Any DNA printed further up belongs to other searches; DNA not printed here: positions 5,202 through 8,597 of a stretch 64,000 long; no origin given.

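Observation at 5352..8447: ECF sigma factor, transmembrane helix and BNR propeller encoded as one polypeptide; a paralog is truncated at the window start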

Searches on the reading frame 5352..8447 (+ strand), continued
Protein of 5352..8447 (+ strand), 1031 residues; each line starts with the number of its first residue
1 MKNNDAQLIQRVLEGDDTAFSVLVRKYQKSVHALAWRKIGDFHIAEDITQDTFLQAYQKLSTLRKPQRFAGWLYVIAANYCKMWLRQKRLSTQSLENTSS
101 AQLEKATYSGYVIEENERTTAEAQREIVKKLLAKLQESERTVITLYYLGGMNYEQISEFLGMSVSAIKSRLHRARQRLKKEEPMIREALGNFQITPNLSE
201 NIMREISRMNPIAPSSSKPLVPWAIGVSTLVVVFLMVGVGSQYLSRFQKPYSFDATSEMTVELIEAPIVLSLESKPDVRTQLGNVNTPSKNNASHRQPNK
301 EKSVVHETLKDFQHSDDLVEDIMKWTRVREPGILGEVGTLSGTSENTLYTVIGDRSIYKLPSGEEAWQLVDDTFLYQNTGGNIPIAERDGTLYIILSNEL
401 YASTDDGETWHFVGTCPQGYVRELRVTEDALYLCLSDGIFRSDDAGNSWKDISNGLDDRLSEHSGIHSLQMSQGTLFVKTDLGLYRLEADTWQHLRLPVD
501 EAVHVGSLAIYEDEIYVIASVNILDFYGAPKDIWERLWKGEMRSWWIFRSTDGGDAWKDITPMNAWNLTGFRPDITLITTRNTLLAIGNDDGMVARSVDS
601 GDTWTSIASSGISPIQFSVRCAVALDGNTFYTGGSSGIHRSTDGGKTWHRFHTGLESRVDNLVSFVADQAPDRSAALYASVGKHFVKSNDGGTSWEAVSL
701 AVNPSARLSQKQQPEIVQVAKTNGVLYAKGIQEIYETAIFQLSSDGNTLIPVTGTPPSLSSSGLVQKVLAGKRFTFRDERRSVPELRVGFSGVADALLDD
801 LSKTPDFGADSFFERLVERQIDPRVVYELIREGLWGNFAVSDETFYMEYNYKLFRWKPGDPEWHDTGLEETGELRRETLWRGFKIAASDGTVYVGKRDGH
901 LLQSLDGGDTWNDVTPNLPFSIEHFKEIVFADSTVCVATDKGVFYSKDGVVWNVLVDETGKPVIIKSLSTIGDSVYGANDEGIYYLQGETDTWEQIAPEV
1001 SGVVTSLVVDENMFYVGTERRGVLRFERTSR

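Call 9: find_homologous_proteins(query=window:5352-8447:+, max_evalue=1e-10)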
Query window:5352-8447:+ (1031 aa): 7725 proteins with E <= 1e-10 among 8000 candidates; the best 120 are listed.
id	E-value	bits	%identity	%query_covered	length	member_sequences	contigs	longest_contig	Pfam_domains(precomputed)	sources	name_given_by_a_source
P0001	0.0e+0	2366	100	100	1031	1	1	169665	PF25852.1,PF07638.18,PF14870.13,PF04545.23,PF04542.21,PF08281.19,PF15902.13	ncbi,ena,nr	ncbi:MAG: sigma-70 family RNA polymerase sigma factor [Candidatus Poribacteria bacterium]|nr:sigma-7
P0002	0.0e+0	2083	88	100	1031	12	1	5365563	PF23366.2,PF25852.1,PF07638.18,PF14870.13,PF04545.23,PF04542.21,PF08281.19,PF15902.13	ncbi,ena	-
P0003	0.0e+0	2057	86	100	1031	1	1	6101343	PF25852.1,PF07638.18,PF14870.13,PF04545.23,PF04542.21,PF08281.19,PF15902.13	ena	-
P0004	0.0e+0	2002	85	100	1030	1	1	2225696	PF25852.1,PF07638.18,PF14870.13,PF04545.23,PF04542.21,PF08281.19,PF15902.13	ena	-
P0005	0.0e+0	1990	84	100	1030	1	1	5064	PF25852.1,PF07638.18,PF14870.13,PF04545.23,PF04542.21,PF08281.19,PF15902.13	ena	-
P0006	0.0e+0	1984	84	100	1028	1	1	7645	PF25852.1,PF07638.18,PF14870.13,PF04545.23,PF04542.21,PF08281.19,PF02012.27,PF15902.13,PF13088.13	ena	-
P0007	0.0e+0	1959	83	100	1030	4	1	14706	PF25852.1,PF07638.18,PF14870.13,PF04545.23,PF04542.21,PF08281.19,PF02012.27,PF15902.13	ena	-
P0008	0.0e+0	1951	83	100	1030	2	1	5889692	PF25852.1,PF07638.18,PF14870.13,PF04545.23,PF04542.21,PF08281.19,PF15902.13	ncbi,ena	-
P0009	0.0e+0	1914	88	92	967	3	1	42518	PF25852.1,PF07638.18,PF14870.13,PF04545.23,PF04542.21,PF08281.19,PF15902.13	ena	-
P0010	0.0e+0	1878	78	100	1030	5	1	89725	PF25852.1,PF07638.18,PF14870.13,PF04545.23,PF04542.21,PF08281.19,PF15902.13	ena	-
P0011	0.0e+0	1872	78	100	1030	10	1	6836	PF25852.1,PF07638.18,PF14870.13,PF04545.23,PF04542.21,PF08281.19,PF15902.13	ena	-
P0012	0.0e+0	1593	81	75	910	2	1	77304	PF25852.1,PF14870.13,PF04545.23,PF04542.21,PF08281.19,PF15902.13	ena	-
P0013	0.0e+0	1592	85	80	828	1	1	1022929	PF25852.1,PF07638.18,PF04545.23,PF04542.21,PF08281.19,PF15902.13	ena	-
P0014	0.0e+0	1521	75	75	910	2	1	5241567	PF25852.1,PF07638.18,PF14870.13,PF04545.23,PF04542.21,PF08281.19,PF15902.13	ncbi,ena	-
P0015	0.0e+0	1521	76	75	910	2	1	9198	PF25852.1,PF07638.18,PF14870.13,PF04545.23,PF04542.21,PF08281.19,PF02012.27,PF15902.13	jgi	-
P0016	0.0e+0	1520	75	75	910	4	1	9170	PF25852.1,PF07638.18,PF14870.13,PF04545.23,PF04542.21,PF08281.19,PF15902.13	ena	-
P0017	0.0e+0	1514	76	75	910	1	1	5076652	PF25852.1,PF07638.18,PF14870.13,PF04545.23,PF04542.21,PF08281.19,PF15902.13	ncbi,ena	-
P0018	0.0e+0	1508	76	75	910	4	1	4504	PF25852.1,PF07638.18,PF14870.13,PF04545.23,PF04542.21,PF08281.19,PF02012.27,PF15902.13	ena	-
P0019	0.0e+0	1490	74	75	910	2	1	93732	PF25852.1,PF07638.18,PF14870.13,PF04545.23,PF04542.21,PF08281.19,PF15902.13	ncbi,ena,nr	ncbi:MAG: sigma-70 family RNA polymerase sigma factor [Candidatus Poribacteria bacterium]|nr:sigma-7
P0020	0.0e+0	1488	76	72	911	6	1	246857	PF25852.1,PF07638.18,PF14870.13,PF04545.23,PF04542.21,PF08281.19,PF02012.27,PF15902.13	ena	-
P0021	0.0e+0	1483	74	75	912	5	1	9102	PF25852.1,PF14870.13,PF04545.23,PF04542.21,PF08281.19,PF02012.27,PF15902.13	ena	-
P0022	0.0e+0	1398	77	75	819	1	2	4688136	PF25852.1,PF14870.13,PF04545.23,PF08281.19,PF15902.13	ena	-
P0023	0.0e+0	1366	69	72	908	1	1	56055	PF25852.1,PF14870.13,PF04545.23,PF04542.21,PF08281.19,PF15902.13,PF13088.13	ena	-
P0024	0.0e+0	1260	63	75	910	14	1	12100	PF25852.1,PF07638.18,PF14870.13,PF04545.23,PF04542.21,PF08281.19,PF15902.13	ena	-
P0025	0.0e+0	1246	63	75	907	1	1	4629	PF25852.1,PF14870.13,PF04545.23,PF04542.21,PF08281.19,PF02012.27,PF15902.13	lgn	-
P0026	0.0e+0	1245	62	75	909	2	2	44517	PF25852.1,PF07638.18,PF14870.13,PF04545.23,PF04542.21,PF08281.19,PF15902.13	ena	-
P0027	0.0e+0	1231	63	75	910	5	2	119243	PF25852.1,PF07638.18,PF14870.13,PF04545.23,PF04542.21,PF08281.19,PF15902.13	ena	-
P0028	0.0e+0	1229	61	75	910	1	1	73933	PF25852.1,PF14870.13,PF04545.23,PF04542.21,PF08281.19,PF15902.13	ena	-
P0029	0.0e+0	1228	60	78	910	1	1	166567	PF25852.1,PF07638.18,PF14870.13,PF04545.23,PF04542.21,PF08281.19,PF15902.13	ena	-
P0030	0.0e+0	1228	62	75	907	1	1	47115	PF25852.1,PF14870.13,PF04545.23,PF04542.21,PF08281.19,PF02012.27,PF15902.13,PF13088.13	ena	-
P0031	0.0e+0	1228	61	78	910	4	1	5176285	PF25852.1,PF07638.18,PF14870.13,PF04545.23,PF04542.21,PF08281.19,PF15902.13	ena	-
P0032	0.0e+0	1227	62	75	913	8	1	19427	PF25852.1,PF14870.13,PF04545.23,PF04542.21,PF08281.19,PF15902.13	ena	-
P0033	0.0e+0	1225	59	75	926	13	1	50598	PF25852.1,PF07638.18,PF14870.13,PF04545.23,PF04542.21,PF08281.19,PF02012.27,PF15902.13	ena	-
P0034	0.0e+0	1223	62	75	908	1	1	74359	PF25852.1,PF07638.18,PF04545.23,PF04542.21,PF08281.19,PF15902.13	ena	-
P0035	0.0e+0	1219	59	76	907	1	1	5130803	PF25852.1,PF07638.18,PF14870.13,PF04545.23,PF04542.21,PF08281.19,PF15902.13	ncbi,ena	-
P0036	0.0e+0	1218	60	77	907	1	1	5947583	PF25852.1,PF04545.23,PF04542.21,PF08281.19,PF15902.13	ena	-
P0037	0.0e+0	1218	60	78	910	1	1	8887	PF25852.1,PF07638.18,PF14870.13,PF04545.23,PF04542.21,PF08281.19,PF15902.13,PF13088.13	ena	-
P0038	0.0e+0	1218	61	75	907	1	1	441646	PF25852.1,PF04545.23,PF04542.21,PF08281.19,PF02012.27,PF15902.13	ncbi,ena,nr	ncbi:MAG: sigma-70 family RNA polymerase sigma factor [Candidatus Poribacteria bacterium]|nr:sigma-7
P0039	0.0e+0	1216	62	75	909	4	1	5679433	PF25852.1,PF07638.18,PF14870.13,PF04545.23,PF04542.21,PF08281.19,PF15902.13,PF13088.13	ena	-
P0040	0.0e+0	1214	62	72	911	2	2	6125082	PF25852.1,PF14870.13,PF04545.23,PF04542.21,PF08281.19,PF02012.27,PF15902.13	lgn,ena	-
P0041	0.0e+0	1214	61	75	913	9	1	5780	PF25852.1,PF14870.13,PF04545.23,PF04542.21,PF08281.19,PF15902.13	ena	-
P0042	0.0e+0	1210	61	75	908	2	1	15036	PF25852.1,PF04545.23,PF04542.21,PF08281.19,PF15902.13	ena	-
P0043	0.0e+0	1209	62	71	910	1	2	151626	PF23366.2,PF25852.1,PF07638.18,PF14870.13,PF04545.23,PF04542.21,PF08281.19,PF15902.13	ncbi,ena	-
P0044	0.0e+0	1209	62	75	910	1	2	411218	PF25852.1,PF07638.18,PF14870.13,PF04545.23,PF04542.21,PF08281.19,PF15902.13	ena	-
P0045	0.0e+0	1208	62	75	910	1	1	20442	PF25852.1,PF07638.18,PF14870.13,PF04545.23,PF04542.21,PF08281.19,PF15902.13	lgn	-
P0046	0.0e+0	1206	62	75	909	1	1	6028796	PF25852.1,PF07638.18,PF14870.13,PF04545.23,PF04542.21,PF08281.19,PF15902.13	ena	-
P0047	0.0e+0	1205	61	75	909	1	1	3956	PF25852.1,PF07638.18,PF14870.13,PF04545.23,PF04542.21,PF08281.19,PF15902.13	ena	-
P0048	0.0e+0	1204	60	77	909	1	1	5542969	PF25852.1,PF07638.18,PF14870.13,PF04545.23,PF04542.21,PF08281.19,PF15902.13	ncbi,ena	-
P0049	0.0e+0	1203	61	75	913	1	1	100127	PF25852.1,PF07638.18,PF04545.23,PF04542.21,PF08281.19,PF02012.27,PF15902.13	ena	-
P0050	0.0e+0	1198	61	75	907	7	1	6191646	PF25852.1,PF04545.23,PF04542.21,PF08281.19,PF02012.27,PF15902.13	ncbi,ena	-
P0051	0.0e+0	1198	61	75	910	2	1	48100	PF25852.1,PF14870.13,PF04545.23,PF04542.21,PF08281.19,PF15902.13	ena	-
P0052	0.0e+0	1195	59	75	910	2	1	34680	PF25852.1,PF14870.13,PF04545.23,PF04542.21,PF08281.19,PF02012.27,PF15902.13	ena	-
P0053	0.0e+0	1195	60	75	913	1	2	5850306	PF25852.1,PF04545.23,PF04542.21,PF08281.19,PF02012.27,PF15902.13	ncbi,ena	-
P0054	0.0e+0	1195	60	75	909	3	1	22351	PF25852.1,PF07638.18,PF14870.13,PF04545.23,PF04542.21,PF08281.19,PF15902.13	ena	-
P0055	0.0e+0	1192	60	72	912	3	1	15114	PF25852.1,PF14870.13,PF04545.23,PF04542.21,PF08281.19,PF15902.13,PF13088.13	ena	-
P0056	0.0e+0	1192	61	72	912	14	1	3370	PF25852.1,PF14870.13,PF04545.23,PF04542.21,PF08281.19,PF15902.13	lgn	-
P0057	0.0e+0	1191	60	75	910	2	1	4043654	PF25852.1,PF07638.18,PF14870.13,PF04545.23,PF04542.21,PF08281.19,PF15902.13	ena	-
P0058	0.0e+0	1189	59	75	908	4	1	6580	PF25852.1,PF14870.13,PF04545.23,PF04542.21,PF08281.19,PF02012.27,PF15902.13,PF13088.13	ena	-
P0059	0.0e+0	1189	61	72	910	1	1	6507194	PF25852.1,PF14870.13,PF04545.23,PF04542.21,PF08281.19,PF15902.13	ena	-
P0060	0.0e+0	1188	60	71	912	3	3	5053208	PF25852.1,PF14870.13,PF04545.23,PF04542.21,PF08281.19,PF15902.13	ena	-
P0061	0.0e+0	1187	60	72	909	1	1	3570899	PF25852.1,PF14870.13,PF04545.23,PF04542.21,PF08281.19,PF15902.13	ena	-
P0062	0.0e+0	1185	61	72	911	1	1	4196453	PF25852.1,PF14870.13,PF04545.23,PF04542.21,PF08281.19,PF15902.13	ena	-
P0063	0.0e+0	1185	59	72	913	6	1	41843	PF25852.1,PF07638.18,PF14870.13,PF04545.23,PF04542.21,PF08281.19,PF02012.27,PF15902.13,PF13088.13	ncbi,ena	-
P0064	0.0e+0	1184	60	72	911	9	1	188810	PF25852.1,PF07638.18,PF14870.13,PF04545.23,PF04542.21,PF08281.19,PF15902.13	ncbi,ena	-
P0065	0.0e+0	1182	60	75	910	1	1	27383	PF25852.1,PF14870.13,PF04545.23,PF04542.21,PF08281.19,PF15902.13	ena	-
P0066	0.0e+0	1181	60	72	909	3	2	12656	PF25852.1,PF14870.13,PF04545.23,PF04542.21,PF08281.19,PF15902.13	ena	-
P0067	0.0e+0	1179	59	75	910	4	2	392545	PF25852.1,PF14870.13,PF04545.23,PF04542.21,PF08281.19,PF02012.27,PF15902.13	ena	-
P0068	0.0e+0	1179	60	72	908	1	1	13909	PF25852.1,PF14870.13,PF04545.23,PF04542.21,PF08281.19,PF15902.13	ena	-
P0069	0.0e+0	1178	59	75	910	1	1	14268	PF25852.1,PF07638.18,PF14870.13,PF04545.23,PF04542.21,PF08281.19,PF02012.27,PF15902.13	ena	-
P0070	0.0e+0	1177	60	72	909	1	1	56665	PF25852.1,PF14870.13,PF04545.23,PF04542.21,PF08281.19,PF15902.13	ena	-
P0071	0.0e+0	1177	59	75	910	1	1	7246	PF25852.1,PF07638.18,PF14870.13,PF04545.23,PF04542.21,PF08281.19,PF02012.27,PF15902.13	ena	-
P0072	0.0e+0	1177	60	72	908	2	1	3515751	PF25852.1,PF14870.13,PF04545.23,PF04542.21,PF08281.19,PF15902.13,PF13088.13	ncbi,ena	-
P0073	0.0e+0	1176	58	75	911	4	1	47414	PF25852.1,PF14870.13,PF04545.23,PF04542.21,PF08281.19,PF15902.13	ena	-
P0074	0.0e+0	1176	59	75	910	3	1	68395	PF25852.1,PF14870.13,PF04545.23,PF04542.21,PF08281.19,PF15902.13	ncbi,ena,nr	ncbi:MAG: sigma-70 family RNA polymerase sigma factor [Candidatus Poribacteria bacterium]|nr:sigma-7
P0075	0.0e+0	1175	60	72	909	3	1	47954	PF25852.1,PF14870.13,PF04545.23,PF04542.21,PF08281.19,PF15902.13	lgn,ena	-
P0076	0.0e+0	1175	60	72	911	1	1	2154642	PF25852.1,PF07638.18,PF14870.13,PF04545.23,PF04542.21,PF08281.19,PF15902.13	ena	-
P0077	0.0e+0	1175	61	72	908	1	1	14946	PF13360.14,PF25852.1,PF07638.18,PF14870.13,PF04545.23,PF04542.21,PF08281.19,PF15902.13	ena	-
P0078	0.0e+0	1174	60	72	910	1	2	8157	PF25852.1,PF07638.18,PF14870.13,PF04545.23,PF04542.21,PF08281.19,PF15902.13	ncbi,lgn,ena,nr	ncbi:sigma-70 family RNA polymerase sigma factor [Candidatus Poribacteria bacterium]|nr:sigma-70 fam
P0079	0.0e+0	1174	59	75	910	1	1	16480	PF25852.1,PF07638.18,PF14870.13,PF04545.23,PF04542.21,PF08281.19,PF15902.13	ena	-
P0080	0.0e+0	1174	59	75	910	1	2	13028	PF25852.1,PF07638.18,PF14870.13,PF04545.23,PF04542.21,PF08281.19,PF02012.27,PF15902.13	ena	-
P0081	0.0e+0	1174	60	72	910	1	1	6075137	PF25852.1,PF14870.13,PF04545.23,PF04542.21,PF08281.19,PF15902.13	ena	-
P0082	0.0e+0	1173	59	75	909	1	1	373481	PF25852.1,PF07638.18,PF14870.13,PF04545.23,PF04542.21,PF08281.19,PF15902.13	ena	-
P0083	0.0e+0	1173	59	75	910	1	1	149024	PF25852.1,PF07638.18,PF14870.13,PF04545.23,PF04542.21,PF08281.19,PF02012.27,PF15902.13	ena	-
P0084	0.0e+0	1173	60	72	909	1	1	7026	PF25852.1,PF14870.13,PF04545.23,PF04542.21,PF08281.19,PF02012.27,PF15902.13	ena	-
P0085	0.0e+0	1173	61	72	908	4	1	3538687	PF13360.14,PF25852.1,PF07638.18,PF14870.13,PF04545.23,PF04542.21,PF08281.19,PF15902.13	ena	-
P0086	0.0e+0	1169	58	75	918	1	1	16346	PF25852.1,PF07638.18,PF14870.13,PF04545.23,PF04542.21,PF08281.19,PF15902.13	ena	-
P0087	0.0e+0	1169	60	72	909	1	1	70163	PF25852.1,PF14870.13,PF04545.23,PF04542.21,PF08281.19,PF15902.13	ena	-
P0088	0.0e+0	1168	59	75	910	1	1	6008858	PF25852.1,PF14870.13,PF04545.23,PF04542.21,PF08281.19,PF15902.13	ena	-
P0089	0.0e+0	1168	60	75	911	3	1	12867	PF25852.1,PF07638.18,PF14870.13,PF04545.23,PF04542.21,PF08281.19,PF02012.27,PF15902.13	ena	-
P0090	0.0e+0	1168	59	75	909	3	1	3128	PF23366.2,PF25852.1,PF14870.13,PF04545.23,PF04542.21,PF08281.19,PF15902.13,PF13088.13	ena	-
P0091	0.0e+0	1167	60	71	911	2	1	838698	PF25852.1,PF07638.18,PF14870.13,PF04545.23,PF04542.21,PF08281.19,PF02012.27,PF15902.13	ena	-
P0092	0.0e+0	1167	59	75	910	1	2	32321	PF25852.1,PF07638.18,PF14870.13,PF04545.23,PF04542.21,PF08281.19,PF02012.27,PF15902.13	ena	-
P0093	0.0e+0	1165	59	71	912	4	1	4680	PF25852.1,PF07638.18,PF14870.13,PF04545.23,PF04542.21,PF08281.19,PF15902.13,PF13088.13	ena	-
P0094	0.0e+0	1165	58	75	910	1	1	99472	PF25852.1,PF14870.13,PF04545.23,PF04542.21,PF08281.19,PF15902.13,PF13088.13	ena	-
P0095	0.0e+0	1165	59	72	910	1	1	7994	PF25852.1,PF14870.13,PF04545.23,PF04542.21,PF08281.19,PF02012.27,PF15902.13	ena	-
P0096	0.0e+0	1164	60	72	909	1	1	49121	PF25852.1,PF14870.13,PF04545.23,PF04542.21,PF08281.19,PF15902.13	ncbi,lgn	-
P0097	0.0e+0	1164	58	75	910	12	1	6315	PF25852.1,PF14870.13,PF04545.23,PF04542.21,PF08281.19,PF02012.27,PF15902.13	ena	-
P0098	0.0e+0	1162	59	72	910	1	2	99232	PF25852.1,PF14870.13,PF04545.23,PF04542.21,PF08281.19,PF15902.13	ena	-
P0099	0.0e+0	1162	58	75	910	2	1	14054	PF25852.1,PF14870.13,PF04545.23,PF04542.21,PF08281.19,PF02012.27,PF15902.13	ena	-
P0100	0.0e+0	1161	59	72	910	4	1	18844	PF25852.1,PF14870.13,PF04545.23,PF04542.21,PF08281.19,PF15902.13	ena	-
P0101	0.0e+0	1161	60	72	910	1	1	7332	PF25852.1,PF14870.13,PF04545.23,PF04542.21,PF08281.19,PF15902.13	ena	-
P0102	0.0e+0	1161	59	75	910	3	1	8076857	PF25852.1,PF07638.18,PF14870.13,PF04545.23,PF04542.21,PF08281.19,PF02012.27,PF15902.13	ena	-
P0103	0.0e+0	1160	59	72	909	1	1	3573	PF13360.14,PF25852.1,PF14870.13,PF04545.23,PF04542.21,PF08281.19,PF15902.13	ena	-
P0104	0.0e+0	1159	58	75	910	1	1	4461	PF25852.1,PF07638.18,PF14870.13,PF04545.23,PF04542.21,PF08281.19,PF15902.13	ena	-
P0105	0.0e+0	1158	59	72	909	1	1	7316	PF25852.1,PF14870.13,PF04545.23,PF04542.21,PF08281.19,PF15902.13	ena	-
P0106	0.0e+0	1158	59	72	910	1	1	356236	PF25852.1,PF14870.13,PF04545.23,PF04542.21,PF08281.19,PF02012.27,PF15902.13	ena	-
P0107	0.0e+0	1158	60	72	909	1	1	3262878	PF25852.1,PF14870.13,PF04545.23,PF04542.21,PF08281.19,PF15902.13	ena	-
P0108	0.0e+0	1158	59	72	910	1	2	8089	PF25852.1,PF14870.13,PF04545.23,PF04542.21,PF08281.19,PF15902.13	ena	-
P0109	0.0e+0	1156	58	75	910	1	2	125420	PF25852.1,PF07638.18,PF14870.13,PF04545.23,PF04542.21,PF08281.19,PF15902.13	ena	-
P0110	0.0e+0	1156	59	72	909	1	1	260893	PF13360.14,PF25852.1,PF14870.13,PF04545.23,PF04542.21,PF08281.19,PF15902.13,PF13088.13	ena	-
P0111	0.0e+0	1155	58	75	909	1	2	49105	PF25852.1,PF14870.13,PF04545.23,PF04542.21,PF08281.19,PF15902.13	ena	-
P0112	0.0e+0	1155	59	72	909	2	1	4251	PF13360.14,PF25852.1,PF04545.23,PF04542.21,PF08281.19,PF15902.13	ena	-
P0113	0.0e+0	1154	58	75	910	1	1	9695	PF10647.16,PF25852.1,PF14870.13,PF04545.23,PF04542.21,PF08281.19,PF02012.27,PF15902.13,PF13088.13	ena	-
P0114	0.0e+0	1153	59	72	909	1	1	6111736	PF25852.1,PF14870.13,PF04545.23,PF04542.21,PF08281.19,PF15902.13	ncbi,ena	-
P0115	0.0e+0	1153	58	75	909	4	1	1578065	PF25852.1,PF14870.13,PF04545.23,PF04542.21,PF08281.19,PF15902.13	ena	-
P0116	0.0e+0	1152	59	72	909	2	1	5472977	PF25852.1,PF14870.13,PF04545.23,PF04542.21,PF08281.19,PF15902.13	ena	-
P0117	0.0e+0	1151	57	75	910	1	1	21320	PF25852.1,PF14870.13,PF04545.23,PF04542.21,PF08281.19,PF02012.27,PF15902.13,PF13088.13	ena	-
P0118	0.0e+0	1150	58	75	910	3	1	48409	PF25852.1,PF14870.13,PF04545.23,PF04542.21,PF08281.19,PF15902.13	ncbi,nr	ncbi:sigma-70 family RNA polymerase sigma factor [Candidatus Poribacteria bacterium]|nr:sigma-70 fam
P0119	0.0e+0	1149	59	72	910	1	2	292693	PF25852.1,PF14870.13,PF04545.23,PF04542.21,PF08281.19,PF15902.13,PF13088.13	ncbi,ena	-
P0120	0.0e+0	1149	58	72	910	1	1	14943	PF25852.1,PF07638.18,PF14870.13,PF04545.23,PF04542.21,PF08281.19,PF15902.13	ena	-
